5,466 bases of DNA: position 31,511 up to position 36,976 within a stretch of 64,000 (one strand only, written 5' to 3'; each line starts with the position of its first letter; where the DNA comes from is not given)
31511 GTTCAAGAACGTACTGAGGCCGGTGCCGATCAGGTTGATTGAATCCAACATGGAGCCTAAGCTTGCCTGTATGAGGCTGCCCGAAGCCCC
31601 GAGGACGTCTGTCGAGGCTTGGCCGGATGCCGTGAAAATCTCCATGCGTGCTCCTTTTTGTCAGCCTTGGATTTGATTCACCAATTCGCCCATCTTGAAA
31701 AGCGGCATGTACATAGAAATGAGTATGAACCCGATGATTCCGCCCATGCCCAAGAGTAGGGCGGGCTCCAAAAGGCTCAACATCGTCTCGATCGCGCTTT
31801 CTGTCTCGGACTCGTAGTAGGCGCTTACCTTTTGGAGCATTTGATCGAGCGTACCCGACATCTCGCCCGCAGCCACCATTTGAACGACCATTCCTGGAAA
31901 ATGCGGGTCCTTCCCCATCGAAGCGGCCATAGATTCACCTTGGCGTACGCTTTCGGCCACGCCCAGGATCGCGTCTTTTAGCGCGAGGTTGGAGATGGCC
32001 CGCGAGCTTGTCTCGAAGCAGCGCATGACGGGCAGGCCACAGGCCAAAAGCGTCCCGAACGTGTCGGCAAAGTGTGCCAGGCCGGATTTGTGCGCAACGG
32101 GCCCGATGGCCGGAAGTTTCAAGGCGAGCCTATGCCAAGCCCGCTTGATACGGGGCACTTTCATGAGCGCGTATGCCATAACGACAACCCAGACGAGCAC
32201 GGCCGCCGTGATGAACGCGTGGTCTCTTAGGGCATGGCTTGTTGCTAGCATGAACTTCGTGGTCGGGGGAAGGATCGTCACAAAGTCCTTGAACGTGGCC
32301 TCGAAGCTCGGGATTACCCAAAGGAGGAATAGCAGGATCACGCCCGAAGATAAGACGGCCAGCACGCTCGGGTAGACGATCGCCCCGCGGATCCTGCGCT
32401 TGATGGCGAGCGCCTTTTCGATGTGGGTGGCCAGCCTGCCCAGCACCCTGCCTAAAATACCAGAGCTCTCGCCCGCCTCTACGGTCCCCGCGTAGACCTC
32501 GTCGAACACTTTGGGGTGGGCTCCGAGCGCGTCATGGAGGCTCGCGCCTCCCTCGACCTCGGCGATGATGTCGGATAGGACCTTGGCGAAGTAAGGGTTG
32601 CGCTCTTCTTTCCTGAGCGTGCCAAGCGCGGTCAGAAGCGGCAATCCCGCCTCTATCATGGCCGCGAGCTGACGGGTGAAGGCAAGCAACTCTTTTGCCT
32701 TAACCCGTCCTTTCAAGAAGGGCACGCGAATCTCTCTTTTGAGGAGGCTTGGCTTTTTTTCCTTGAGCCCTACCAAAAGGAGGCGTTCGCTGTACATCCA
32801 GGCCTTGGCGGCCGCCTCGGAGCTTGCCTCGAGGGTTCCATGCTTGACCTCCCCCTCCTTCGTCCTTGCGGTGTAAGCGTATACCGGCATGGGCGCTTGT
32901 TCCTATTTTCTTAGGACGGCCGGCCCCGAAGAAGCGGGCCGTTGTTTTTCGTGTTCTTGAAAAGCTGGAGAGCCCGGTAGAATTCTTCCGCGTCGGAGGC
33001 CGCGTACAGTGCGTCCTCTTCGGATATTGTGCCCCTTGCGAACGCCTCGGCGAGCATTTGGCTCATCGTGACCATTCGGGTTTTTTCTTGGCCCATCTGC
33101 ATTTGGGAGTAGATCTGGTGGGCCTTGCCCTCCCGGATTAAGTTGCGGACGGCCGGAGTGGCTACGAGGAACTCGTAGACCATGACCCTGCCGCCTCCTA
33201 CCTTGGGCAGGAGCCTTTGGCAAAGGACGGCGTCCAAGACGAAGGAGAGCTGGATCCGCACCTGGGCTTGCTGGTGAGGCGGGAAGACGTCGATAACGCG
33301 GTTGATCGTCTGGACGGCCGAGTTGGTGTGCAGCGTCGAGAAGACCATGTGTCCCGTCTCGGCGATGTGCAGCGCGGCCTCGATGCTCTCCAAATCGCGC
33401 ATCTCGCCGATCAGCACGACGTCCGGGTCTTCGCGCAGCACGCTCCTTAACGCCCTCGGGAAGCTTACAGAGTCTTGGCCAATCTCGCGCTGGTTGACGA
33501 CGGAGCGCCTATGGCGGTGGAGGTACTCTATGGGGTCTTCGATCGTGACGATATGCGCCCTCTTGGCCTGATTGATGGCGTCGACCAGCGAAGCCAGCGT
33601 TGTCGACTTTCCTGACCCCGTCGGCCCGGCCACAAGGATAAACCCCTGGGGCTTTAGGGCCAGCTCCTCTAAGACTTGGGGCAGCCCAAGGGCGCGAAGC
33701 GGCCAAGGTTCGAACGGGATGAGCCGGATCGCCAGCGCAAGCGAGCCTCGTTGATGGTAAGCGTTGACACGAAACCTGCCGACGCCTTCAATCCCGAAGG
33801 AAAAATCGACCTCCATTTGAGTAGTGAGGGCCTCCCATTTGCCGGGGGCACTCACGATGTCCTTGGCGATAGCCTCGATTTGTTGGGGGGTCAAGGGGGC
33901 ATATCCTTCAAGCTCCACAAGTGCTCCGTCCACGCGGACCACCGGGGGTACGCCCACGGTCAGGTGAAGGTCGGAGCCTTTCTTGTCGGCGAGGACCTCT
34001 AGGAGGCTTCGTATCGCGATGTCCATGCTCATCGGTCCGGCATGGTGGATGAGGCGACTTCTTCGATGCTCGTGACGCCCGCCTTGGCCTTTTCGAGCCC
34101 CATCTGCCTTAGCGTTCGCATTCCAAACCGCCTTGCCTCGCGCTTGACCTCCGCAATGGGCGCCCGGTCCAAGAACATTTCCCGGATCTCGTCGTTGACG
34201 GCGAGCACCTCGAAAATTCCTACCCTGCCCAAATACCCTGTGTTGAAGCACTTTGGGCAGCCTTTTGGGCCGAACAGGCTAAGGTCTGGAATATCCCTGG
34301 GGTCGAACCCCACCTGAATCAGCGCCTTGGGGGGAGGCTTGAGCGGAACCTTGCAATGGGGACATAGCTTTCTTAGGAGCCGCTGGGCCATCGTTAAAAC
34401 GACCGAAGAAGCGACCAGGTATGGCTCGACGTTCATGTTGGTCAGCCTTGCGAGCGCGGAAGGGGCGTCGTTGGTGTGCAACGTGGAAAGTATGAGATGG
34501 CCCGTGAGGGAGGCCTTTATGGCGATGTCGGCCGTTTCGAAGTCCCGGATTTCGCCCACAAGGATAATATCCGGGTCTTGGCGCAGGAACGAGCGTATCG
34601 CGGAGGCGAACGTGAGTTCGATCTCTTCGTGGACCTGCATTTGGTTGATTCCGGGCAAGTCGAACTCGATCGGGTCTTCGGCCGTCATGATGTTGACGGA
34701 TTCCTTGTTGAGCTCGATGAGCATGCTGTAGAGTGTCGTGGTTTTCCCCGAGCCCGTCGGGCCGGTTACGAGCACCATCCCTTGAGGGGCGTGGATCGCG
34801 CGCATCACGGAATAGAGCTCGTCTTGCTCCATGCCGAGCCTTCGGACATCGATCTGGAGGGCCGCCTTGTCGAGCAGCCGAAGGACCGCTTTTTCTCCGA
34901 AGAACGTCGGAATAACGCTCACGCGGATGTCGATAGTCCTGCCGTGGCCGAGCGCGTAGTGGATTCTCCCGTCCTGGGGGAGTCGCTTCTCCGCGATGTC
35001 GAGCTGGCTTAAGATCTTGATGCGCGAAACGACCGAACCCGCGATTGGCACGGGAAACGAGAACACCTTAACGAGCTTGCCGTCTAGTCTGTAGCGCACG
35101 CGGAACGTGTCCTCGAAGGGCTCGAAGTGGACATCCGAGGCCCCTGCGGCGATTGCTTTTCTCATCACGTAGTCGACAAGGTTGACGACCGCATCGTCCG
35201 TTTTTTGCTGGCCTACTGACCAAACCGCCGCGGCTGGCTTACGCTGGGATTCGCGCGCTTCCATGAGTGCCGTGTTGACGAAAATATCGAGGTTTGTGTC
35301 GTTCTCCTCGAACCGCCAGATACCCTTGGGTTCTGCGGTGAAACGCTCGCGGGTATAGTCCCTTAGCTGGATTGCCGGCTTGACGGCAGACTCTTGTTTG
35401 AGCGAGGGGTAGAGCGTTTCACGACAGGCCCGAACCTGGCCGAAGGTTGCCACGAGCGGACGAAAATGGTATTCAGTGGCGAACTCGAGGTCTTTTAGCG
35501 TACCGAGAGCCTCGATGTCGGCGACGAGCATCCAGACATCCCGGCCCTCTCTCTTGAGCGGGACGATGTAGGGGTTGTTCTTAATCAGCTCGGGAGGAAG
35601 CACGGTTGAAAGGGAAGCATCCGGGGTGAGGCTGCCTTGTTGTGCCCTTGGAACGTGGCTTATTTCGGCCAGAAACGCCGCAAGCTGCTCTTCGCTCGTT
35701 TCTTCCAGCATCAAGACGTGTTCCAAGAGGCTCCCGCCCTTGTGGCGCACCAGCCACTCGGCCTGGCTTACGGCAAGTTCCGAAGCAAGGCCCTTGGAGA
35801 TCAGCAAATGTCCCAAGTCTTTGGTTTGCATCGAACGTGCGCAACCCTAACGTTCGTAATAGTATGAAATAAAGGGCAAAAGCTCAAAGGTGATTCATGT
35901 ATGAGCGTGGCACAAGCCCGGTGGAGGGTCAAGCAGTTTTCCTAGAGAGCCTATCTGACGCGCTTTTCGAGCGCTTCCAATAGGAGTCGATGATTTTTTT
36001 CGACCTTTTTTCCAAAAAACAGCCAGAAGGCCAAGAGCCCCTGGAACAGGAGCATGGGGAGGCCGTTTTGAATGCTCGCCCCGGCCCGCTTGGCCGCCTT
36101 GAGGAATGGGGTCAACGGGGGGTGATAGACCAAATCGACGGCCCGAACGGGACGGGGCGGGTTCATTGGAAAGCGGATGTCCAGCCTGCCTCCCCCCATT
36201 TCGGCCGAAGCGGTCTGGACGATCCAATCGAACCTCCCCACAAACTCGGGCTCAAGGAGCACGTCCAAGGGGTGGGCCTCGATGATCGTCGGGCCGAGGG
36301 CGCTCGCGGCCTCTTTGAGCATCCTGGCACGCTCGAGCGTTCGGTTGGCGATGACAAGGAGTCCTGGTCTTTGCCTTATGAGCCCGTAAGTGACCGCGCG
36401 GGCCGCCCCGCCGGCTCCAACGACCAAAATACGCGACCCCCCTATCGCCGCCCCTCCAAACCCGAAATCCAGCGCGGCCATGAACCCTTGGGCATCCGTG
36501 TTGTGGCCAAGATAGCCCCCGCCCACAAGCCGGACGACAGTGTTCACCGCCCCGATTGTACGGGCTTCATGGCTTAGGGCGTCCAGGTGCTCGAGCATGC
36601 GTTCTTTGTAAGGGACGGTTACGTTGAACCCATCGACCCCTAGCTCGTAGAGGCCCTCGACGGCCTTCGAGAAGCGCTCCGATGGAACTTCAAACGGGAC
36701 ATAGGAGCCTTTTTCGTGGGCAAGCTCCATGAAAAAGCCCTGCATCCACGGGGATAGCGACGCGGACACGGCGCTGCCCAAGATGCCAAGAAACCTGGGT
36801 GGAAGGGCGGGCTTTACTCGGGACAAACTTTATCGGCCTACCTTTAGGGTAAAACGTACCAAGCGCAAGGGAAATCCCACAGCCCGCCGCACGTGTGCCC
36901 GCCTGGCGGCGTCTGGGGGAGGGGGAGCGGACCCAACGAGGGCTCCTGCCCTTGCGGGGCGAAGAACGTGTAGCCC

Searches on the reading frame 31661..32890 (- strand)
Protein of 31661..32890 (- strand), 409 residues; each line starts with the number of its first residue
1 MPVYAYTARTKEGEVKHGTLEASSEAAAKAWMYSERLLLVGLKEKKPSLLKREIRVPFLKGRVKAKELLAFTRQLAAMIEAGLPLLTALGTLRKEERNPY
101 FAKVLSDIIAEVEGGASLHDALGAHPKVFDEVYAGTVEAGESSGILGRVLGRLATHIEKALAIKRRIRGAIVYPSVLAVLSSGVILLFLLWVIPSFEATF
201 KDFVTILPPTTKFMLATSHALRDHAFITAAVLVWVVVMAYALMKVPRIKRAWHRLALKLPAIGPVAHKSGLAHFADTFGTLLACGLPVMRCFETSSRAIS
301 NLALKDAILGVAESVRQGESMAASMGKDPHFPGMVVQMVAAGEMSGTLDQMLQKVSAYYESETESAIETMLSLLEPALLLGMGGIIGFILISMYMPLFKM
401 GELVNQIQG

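Call 24: search_protein_families(library=ncbifam, proteins=[window:31661-32890:-], max_evalue=0.01)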
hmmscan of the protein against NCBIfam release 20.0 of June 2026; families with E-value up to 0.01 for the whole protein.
window:31661-32890:- (409 aa): 6 families
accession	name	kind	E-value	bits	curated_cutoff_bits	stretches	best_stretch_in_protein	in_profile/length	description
TIGR02120.1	GspF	equivalog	4.9e-107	358.6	424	1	4-404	1-401/401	type II secretion system inner membrane protein GspF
NF052606.1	T4PiliAsmPilCMyx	equivalog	2e-104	349.7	700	1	2-403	20-417/419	type IV pilus assembly protein PilC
NF052607.1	T4PiliAsmPilCThrm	equivalog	2.3e-90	303.6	700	1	1-400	1-400/406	type IV pilus assembly protein PilC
NF007861.0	PRK10573.1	equivalog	1.5e-71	241.6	401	1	3-404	6-398/401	protein transport protein HofC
NF047826.1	T3SSXpsF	equivalog_domain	2.9e-67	227.2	650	1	1-402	1-402/405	type II secretion system protein XpsF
NF041012.2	T4P_ComGB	equivalog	1.6e-34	119.7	240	2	133-400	64-330/332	competence type IV pilus assembly protein ComGB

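Call 25: search_protein_families(library=pfam, proteins=[window:31661-32890:-], max_evalue=0.01)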
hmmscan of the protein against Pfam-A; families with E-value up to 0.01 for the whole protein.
window:31661-32890:- (409 aa): 1 family
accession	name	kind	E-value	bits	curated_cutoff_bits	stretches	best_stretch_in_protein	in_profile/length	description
PF00482.28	T2SSF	-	3.4e-60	202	25.2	2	71-194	1-125/125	Type II secretion system (T2SS), protein F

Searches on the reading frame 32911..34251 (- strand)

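Call 24: search_protein_families(library=ncbifam, proteins=[window:32911-34251:-], max_evalue=0.01)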
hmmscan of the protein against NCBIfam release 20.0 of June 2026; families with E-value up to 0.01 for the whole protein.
window:32911-34251:- (446 aa): 25 families
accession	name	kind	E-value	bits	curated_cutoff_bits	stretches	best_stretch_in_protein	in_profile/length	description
TIGR01420.1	pilT_fam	subfamily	3.7e-137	457.1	319.1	1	80-423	2-343/343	PilT/PilU family type 4a pilus ATPase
TIGR02525.1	plasmid_TraJ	equivalog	7.8e-45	153.4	368.3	1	162-376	104-326/372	plasmid transfer ATPase TraJ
TIGR02533.1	type_II_gspE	equivalog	9.3e-43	146.6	630.25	1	192-322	233-359/486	type II secretion system ATPase GspE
NF007755.0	PRK10436.1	equivalog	9.8e-41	139.9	617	1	80-349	89-356/465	type II secretion system protein GspE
TIGR02538.1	type_IV_pilB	equivalog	1.3e-40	139.6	675.65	1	198-322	312-432/564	type IV-A pilus assembly ATPase PilB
TIGR02524.1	dot_icm_DotB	equivalog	3.1e-40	138.5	463.3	1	159-412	87-348/358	Dot/Icm type IV secretion system ATPase DotB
NF041000.1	ATPase_ComGA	equivalog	1.7e-35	122.3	300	1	174-349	97-266/267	competence type IV pilus ATPase ComGA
NF053534.1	T4PilAsmATPsTfpB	equivalog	1.3e-33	116.3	850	1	195-323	329-453/584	type IV pilus assembly ATPase TfpB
TIGR02788.1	VirB11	equivalog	1.2e-16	60.7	249.95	1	197-325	139-268/308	P-type DNA transfer ATPase VirB11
NF058587.1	archaellum_moto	equivalog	1.8e-15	56.7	550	1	202-319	275-393/527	archaellum flagellar ATPase motor FlaI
TIGR02782.1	TrbB_P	equivalog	3e-14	53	304.55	1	200-328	134-261/303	P-type conjugative transfer ATPase TrbB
TIGR03819.1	heli_sec_ATPase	hypoth_equivalog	4.1e-14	52.5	373.15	1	193-318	170-296/340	TadA family conjugal transfer-associated ATPase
NF010425.0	PRK13851.1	equivalog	8.7e-13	47.8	461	1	204-321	164-282/344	type IV secretion system protein VirB11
NF053672.1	bindosome_BasE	exception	3.7e-11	42.4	1000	1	204-337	272-406/512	bindosome assembly system ATPase subunit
NF010469.0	PRK13894.1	subfamily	6.2e-11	42.2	508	1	199-344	146-288/320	conjugal transfer ATPase TrbB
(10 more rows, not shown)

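Call 25: search_protein_families(library=pfam, proteins=[window:32911-34251:-], max_evalue=0.01)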
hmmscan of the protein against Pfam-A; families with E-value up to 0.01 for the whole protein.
window:32911-34251:- (446 aa): 14 families
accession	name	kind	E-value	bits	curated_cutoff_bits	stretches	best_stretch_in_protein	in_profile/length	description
PF00437.27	T2SSE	-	4.3e-49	167.6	24.9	1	193-388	133-347/370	Type II/IV secretion system protein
PF13401.12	AAA_22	-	1.4e-05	25.8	27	1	201-287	4-96/130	AAA domain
PF13604.12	AAA_30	-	0.00026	21.2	27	1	193-230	9-46/191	AAA domain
PF13191.12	AAA_16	-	0.00027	21.9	32.6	1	202-254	24-81/167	AAA ATPase domain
PF01935.23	DUF87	-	0.0005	20.7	23.2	1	206-237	27-58/220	Helicase HerA, central domain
PF25199.1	nSTAND_NTPase5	-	0.00061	20.1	34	1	200-247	39-86/145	Novel STAND NTPase 5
PF13555.12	AAA_29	-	0.0007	19.7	27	1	196-226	16-42/61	P-loop containing region of AAA domain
PF06414.18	Zeta_toxin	-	0.0012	18.8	22.3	1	204-255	18-68/199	Zeta toxin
PF20720.3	nSTAND3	-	0.0034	17.5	27.2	0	198-244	13-57/155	Novel STAND NTPase 3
PF01580.24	FtsK_SpoIIIE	-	0.0036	17.2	24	1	203-229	40-66/221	FtsK/SpoIIIE family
PF00005.33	ABC_tran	-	0.0072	17.4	25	0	197-253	6-65/137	ABC transporter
PF04851.21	ResIII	-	0.0074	16.6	22.5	0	196-242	18-64/164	Type III restriction enzyme, res subunit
PF13481.12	AAA_25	-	0.0089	16.1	27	0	199-260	30-85/195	AAA domain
PF13086.12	AAA_11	-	0.0098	16.1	27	0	198-228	13-43/257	AAA domain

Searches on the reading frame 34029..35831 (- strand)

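Call 24: search_protein_families(library=ncbifam, proteins=[window:34029-35831:-], max_evalue=0.01)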
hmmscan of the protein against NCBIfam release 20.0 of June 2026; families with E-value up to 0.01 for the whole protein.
window:34029-35831:- (600 aa): 20 families
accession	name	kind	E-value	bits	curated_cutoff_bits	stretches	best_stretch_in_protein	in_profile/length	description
TIGR02538.1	type_IV_pilB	equivalog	1.1e-188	628.4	675.65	1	6-596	2-562/564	type IV-A pilus assembly ATPase PilB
TIGR02533.1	type_II_gspE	equivalog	3.1e-163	543.9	630.25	1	174-596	66-486/486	type II secretion system ATPase GspE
NF053534.1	T4PilAsmATPsTfpB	equivalog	3.6e-141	471.4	850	1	104-594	88-580/584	type IV pilus assembly ATPase TfpB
NF007755.0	PRK10436.1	equivalog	9.7e-133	443.2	617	1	194-593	64-456/465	type II secretion system protein GspE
NF041000.1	ATPase_ComGA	equivalog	1.2e-72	244.1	300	1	222-487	3-266/267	competence type IV pilus ATPase ComGA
TIGR01420.1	pilT_fam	subfamily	4.1e-52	177.5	319.1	1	221-468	4-244/343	PilT/PilU family type 4a pilus ATPase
TIGR02525.1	plasmid_TraJ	equivalog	3.8e-26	91.9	368.3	1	291-466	91-272/372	plasmid transfer ATPase TraJ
TIGR02524.1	dot_icm_DotB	equivalog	4.6e-21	75.4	463.3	1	341-464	125-257/358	Dot/Icm type IV secretion system ATPase DotB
NF058587.1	archaellum_moto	equivalog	6.7e-18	64.7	550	1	352-467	277-397/527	archaellum flagellar ATPase motor FlaI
TIGR02782.1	TrbB_P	equivalog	1.9e-16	60.2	304.55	1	341-469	128-258/303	P-type conjugative transfer ATPase TrbB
NF010469.0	PRK13894.1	subfamily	4.6e-16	59.1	508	1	329-465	129-266/320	conjugal transfer ATPase TrbB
TIGR02788.1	VirB11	equivalog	3.9e-14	52.4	249.95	1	342-468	136-267/308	P-type DNA transfer ATPase VirB11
TIGR03819.1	heli_sec_ATPase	hypoth_equivalog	6.1e-14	51.9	373.15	1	315-468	142-302/340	TadA family conjugal transfer-associated ATPase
NF010407.0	PRK13833.1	subfamily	1e-13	51.4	499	1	329-469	124-265/323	conjugal transfer protein TrbB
NF053672.1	bindosome_BasE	exception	1.1e-09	37.5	1000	1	350-464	270-389/512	bindosome assembly system ATPase subunit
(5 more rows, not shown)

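Call 25: search_protein_families(library=pfam, proteins=[window:34029-35831:-], max_evalue=0.01)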
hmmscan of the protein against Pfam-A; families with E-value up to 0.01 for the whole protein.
window:34029-35831:- (600 aa): 11 families
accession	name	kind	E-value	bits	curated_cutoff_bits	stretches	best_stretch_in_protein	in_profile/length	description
PF00437.27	T2SSE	-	7.2e-132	440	24.9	1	209-592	2-368/370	Type II/IV secretion system protein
PF05157.20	MshEN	-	3.2e-07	30.7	23.1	1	60-145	3-88/90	MshEN domain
PF13191.12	AAA_16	-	0.00017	22.6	32.6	1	335-378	8-52/167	AAA ATPase domain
PF25199.1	nSTAND_NTPase5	-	0.00028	21.2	34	1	349-391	40-83/145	Novel STAND NTPase 5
PF20720.3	nSTAND3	-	0.00041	20.5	27.2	1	345-389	12-56/155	Novel STAND NTPase 3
PF13401.12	AAA_22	-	0.0009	20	27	1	349-381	4-38/130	AAA domain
PF13173.12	AAA_14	-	0.0021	18.5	27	1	352-440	4-83/129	AAA domain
PF12775.13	AAA_7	-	0.0029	17.6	25.8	1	342-382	25-65/181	P-loop containing dynein motor region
PF03266.21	NTPase_1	-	0.0032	17.8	23.9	0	353-381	2-30/168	NTPase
PF13555.12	AAA_29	-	0.0036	17.5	27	1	348-367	20-39/61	P-loop containing region of AAA domain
PF05872.18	HerA_C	-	0.0097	15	22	0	353-404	24-73/502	Helicase HerA-like C-terminal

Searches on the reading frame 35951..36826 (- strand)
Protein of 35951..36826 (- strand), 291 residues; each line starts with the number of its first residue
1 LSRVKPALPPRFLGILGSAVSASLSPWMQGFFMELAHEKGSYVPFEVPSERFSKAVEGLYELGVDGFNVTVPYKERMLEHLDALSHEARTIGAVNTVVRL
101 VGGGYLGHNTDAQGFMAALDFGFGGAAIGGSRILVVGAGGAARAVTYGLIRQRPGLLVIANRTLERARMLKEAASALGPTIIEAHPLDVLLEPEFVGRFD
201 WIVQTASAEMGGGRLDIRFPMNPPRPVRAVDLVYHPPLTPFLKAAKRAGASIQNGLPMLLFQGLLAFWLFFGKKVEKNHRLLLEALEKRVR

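Call 46: search_protein_families(library=pfam, proteins=[window:35951-36826:-], max_evalue=0.001)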
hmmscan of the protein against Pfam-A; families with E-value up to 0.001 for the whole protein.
window:35951-36826:- (291 aa): 2 families
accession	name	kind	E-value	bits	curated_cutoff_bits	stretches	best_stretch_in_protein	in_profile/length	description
PF08501.16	Shikimate_dh_N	-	3.5e-25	88.5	27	1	15-97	1-83/83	Shikimate dehydrogenase substrate binding domain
PF01488.26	Shikimate_DH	-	1e-06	29.3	24.3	1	129-190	11-69/138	Shikimate / quinate 5-dehydrogenase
